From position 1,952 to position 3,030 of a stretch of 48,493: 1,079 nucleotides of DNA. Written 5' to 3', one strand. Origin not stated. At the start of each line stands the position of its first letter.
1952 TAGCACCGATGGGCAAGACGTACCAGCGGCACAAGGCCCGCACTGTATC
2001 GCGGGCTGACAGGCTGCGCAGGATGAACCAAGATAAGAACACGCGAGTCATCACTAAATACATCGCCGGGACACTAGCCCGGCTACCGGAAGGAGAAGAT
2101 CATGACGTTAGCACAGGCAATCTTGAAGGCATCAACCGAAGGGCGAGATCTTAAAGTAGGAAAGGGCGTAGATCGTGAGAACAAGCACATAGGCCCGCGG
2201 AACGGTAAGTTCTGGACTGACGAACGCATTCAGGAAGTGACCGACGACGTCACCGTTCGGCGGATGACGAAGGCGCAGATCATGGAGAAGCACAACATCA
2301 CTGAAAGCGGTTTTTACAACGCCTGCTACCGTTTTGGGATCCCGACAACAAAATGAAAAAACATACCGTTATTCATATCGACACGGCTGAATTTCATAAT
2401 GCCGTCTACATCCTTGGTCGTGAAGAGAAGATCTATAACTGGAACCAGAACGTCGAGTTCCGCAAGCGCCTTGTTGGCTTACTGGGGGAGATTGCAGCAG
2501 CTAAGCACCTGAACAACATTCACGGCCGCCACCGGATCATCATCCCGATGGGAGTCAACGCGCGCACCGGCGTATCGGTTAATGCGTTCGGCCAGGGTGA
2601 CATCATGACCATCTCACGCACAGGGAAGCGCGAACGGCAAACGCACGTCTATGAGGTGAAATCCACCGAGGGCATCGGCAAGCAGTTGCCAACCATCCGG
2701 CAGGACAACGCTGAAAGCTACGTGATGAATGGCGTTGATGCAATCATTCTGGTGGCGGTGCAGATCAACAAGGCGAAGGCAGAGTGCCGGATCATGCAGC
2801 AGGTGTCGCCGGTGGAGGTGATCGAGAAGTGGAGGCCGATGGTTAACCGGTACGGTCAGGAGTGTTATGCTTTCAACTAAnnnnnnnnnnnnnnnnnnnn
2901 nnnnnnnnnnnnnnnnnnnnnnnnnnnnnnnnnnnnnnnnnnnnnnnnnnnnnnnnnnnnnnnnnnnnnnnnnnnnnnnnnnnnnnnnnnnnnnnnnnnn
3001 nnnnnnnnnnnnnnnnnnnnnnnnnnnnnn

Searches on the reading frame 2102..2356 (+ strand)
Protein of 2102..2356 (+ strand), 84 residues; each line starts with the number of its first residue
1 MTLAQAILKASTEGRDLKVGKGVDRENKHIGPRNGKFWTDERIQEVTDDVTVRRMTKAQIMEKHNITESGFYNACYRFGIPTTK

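Call 28: search_protein_families(library=pfam, proteins=[window:2102-2356:+], max_evalue=0.01)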
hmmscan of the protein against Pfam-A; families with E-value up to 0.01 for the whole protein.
window:2102-2356:+ (84 aa): 0 families

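Call 55: search_protein_families(library=phrogs, proteins=[window:2102-2356:+], max_evalue=0.00001)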
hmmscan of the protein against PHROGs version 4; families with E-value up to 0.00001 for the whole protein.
window:2102-2356:+ (84 aa): 0 families

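Call 101: search_solved_structures(query=window:2102-2356:+, max_evalue=5)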
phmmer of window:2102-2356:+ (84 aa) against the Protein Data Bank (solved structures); distinct sequences matched with E-value up to 5: 2.
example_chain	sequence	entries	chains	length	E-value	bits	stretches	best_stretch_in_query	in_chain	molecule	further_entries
8a22_Au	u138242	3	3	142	0.039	17.4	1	13-73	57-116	bL27m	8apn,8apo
9fqr_Xe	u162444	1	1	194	0.44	14.1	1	33-83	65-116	Cilia- and flagella-associated protein 97 domain containing 1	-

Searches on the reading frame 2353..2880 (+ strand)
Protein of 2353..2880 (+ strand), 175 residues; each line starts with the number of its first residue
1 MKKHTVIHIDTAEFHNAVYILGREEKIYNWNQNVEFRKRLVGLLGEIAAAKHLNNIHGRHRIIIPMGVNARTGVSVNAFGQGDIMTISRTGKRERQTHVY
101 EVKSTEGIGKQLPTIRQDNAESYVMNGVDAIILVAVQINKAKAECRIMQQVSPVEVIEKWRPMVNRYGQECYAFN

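Call 28: search_protein_families(library=pfam, proteins=[window:2353-2880:+], max_evalue=0.01)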
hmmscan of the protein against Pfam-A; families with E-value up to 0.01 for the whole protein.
window:2353-2880:+ (175 aa): 0 families

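Call 55: search_protein_families(library=phrogs, proteins=[window:2353-2880:+], max_evalue=0.00001)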
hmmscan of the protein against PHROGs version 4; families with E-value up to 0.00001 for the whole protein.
window:2353-2880:+ (175 aa): 1 family
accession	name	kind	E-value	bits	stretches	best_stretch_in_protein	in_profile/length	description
phrog_10558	-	unknown function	3e-77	259.5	1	3-175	1-179/191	-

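Call 100: search_solved_structures(query=window:2353-2880:+, max_evalue=5)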
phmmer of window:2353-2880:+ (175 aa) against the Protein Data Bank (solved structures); distinct sequences matched with E-value up to 5: 9.
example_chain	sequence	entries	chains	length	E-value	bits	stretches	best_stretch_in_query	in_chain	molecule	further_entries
1x7g_A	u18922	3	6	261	0.3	14.4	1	43-109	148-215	Putative ketoacyl reductase | ACTINORHODIN POLYKETIDE KETOREDUCTASE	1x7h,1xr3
1w4z_A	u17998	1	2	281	0.31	14.3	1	43-109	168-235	KETOACYL REDUCTASE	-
3csd_B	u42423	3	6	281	0.31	14.3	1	43-109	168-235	Putative ketoacyl reductase | ketoacyl reductase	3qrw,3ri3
2rh4_A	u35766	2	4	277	0.31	14.3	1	43-109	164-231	Actinorhodin Polyketide Ketoreductase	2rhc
2rhr_B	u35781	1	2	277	0.31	14.3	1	43-109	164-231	Actinorhodin Polyketide Ketoreductase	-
4dbz_A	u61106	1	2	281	0.37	14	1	44-109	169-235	Ketoacyl reductase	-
4dc0_A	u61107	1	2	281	0.42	13.9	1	43-109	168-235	Ketoacyl reductase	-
4dc1_A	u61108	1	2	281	0.59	13.4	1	43-109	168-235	Ketoacyl reductase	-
7cvq_A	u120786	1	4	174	1.4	12.2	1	24-123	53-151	Chimera of Nuclear transcription factor Y subunit C-3 and Zinc finger protein CONSTANS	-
